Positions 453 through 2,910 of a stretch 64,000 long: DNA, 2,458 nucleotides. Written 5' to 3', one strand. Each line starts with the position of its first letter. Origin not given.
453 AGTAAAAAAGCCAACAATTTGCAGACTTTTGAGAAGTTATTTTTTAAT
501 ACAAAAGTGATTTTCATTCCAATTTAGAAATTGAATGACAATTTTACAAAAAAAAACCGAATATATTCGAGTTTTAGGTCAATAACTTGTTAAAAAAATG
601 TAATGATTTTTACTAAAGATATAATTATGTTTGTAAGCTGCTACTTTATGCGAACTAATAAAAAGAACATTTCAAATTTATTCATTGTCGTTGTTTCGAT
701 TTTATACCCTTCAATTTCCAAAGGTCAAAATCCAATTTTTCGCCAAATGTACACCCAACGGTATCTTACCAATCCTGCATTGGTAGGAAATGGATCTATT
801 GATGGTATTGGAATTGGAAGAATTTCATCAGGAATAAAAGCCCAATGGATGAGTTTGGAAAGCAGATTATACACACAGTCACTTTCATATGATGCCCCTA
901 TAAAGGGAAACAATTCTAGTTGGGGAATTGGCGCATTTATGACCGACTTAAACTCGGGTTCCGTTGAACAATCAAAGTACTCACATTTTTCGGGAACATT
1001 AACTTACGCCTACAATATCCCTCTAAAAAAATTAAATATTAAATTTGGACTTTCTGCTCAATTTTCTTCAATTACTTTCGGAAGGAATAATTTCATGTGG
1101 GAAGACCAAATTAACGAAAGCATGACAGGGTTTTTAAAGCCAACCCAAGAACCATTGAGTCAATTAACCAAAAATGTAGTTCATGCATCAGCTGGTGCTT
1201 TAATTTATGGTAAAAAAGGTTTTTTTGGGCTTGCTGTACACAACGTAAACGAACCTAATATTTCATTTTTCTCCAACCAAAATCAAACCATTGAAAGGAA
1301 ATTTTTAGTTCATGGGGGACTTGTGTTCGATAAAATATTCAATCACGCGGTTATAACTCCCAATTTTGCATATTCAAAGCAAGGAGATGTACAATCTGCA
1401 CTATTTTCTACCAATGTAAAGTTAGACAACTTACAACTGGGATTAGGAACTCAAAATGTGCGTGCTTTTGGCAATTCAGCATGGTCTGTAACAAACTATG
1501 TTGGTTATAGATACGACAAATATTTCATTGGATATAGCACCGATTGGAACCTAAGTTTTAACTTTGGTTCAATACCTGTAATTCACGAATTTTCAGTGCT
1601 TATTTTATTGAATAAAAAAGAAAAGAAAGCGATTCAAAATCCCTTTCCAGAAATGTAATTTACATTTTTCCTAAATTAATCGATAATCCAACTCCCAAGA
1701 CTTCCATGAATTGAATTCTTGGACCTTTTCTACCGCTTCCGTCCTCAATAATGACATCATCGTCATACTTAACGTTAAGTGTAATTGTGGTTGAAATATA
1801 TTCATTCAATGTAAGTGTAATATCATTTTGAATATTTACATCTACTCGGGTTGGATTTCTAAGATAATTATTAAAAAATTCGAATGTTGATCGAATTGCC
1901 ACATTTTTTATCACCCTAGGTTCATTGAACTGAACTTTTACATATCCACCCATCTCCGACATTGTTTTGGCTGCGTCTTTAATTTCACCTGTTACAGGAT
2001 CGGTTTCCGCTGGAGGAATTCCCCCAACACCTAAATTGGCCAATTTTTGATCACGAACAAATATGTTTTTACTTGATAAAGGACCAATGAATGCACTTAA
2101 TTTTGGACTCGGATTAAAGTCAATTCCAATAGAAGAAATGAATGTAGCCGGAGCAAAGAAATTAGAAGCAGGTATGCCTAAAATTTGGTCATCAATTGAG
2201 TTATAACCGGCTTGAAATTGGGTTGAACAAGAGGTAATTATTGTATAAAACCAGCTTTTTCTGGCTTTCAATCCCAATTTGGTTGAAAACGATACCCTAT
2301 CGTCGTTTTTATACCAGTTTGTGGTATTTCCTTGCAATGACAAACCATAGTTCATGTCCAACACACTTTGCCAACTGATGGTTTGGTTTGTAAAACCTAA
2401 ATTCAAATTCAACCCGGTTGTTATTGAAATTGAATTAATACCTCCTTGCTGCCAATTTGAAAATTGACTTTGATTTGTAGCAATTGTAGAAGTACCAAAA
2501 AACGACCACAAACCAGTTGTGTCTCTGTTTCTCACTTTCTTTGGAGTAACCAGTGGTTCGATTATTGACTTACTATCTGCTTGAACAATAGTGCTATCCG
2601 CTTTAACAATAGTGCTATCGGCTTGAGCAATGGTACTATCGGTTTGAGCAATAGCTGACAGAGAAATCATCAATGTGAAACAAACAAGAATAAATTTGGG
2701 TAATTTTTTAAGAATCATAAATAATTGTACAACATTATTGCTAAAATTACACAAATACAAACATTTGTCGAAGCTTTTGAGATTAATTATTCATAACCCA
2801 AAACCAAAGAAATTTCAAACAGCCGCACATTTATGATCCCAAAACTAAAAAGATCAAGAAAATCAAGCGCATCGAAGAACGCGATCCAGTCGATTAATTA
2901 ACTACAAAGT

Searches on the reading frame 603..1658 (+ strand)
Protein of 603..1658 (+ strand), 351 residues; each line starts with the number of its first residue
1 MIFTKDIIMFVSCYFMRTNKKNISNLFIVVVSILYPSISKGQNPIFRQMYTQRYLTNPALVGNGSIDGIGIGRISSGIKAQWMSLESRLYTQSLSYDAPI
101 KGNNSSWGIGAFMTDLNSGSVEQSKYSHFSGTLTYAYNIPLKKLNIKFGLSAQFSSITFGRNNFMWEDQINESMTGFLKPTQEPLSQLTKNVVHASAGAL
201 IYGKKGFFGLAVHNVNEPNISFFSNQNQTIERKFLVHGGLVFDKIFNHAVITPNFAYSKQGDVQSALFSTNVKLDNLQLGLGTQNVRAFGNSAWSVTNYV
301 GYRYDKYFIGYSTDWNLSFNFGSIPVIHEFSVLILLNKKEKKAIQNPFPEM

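Call 34: search_protein_families(library=pfam, proteins=[window:603-1658:+], max_evalue=0.01)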
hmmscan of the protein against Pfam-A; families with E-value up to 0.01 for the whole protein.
window:603-1658:+ (351 aa): 1 family
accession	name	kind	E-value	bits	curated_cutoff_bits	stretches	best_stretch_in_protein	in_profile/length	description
PF11751.14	PorP_SprF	-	1.8e-29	103.6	22.3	1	39-332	2-271/273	Type IX secretion system membrane protein PorP/SprF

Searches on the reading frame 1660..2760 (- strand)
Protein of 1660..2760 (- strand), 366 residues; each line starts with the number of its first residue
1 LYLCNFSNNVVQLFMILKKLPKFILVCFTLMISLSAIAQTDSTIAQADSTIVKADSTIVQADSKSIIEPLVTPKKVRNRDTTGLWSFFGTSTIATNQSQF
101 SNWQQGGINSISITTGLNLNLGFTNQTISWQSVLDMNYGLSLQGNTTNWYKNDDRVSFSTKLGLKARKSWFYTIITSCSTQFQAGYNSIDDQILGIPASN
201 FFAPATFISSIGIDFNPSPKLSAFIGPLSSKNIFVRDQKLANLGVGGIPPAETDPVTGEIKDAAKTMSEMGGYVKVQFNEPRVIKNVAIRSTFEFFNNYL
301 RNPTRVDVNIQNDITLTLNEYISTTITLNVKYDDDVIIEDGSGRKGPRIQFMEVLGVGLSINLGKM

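Call 34: search_protein_families(library=pfam, proteins=[window:1660-2760:-], max_evalue=0.01)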
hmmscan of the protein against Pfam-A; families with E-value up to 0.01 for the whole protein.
window:1660-2760:- (366 aa): 1 family
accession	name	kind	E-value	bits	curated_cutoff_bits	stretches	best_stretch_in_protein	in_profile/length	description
PF11276.14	DUF3078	-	1e-21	77.6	25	1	96-186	2-92/92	Protein of unknown function (DUF3078)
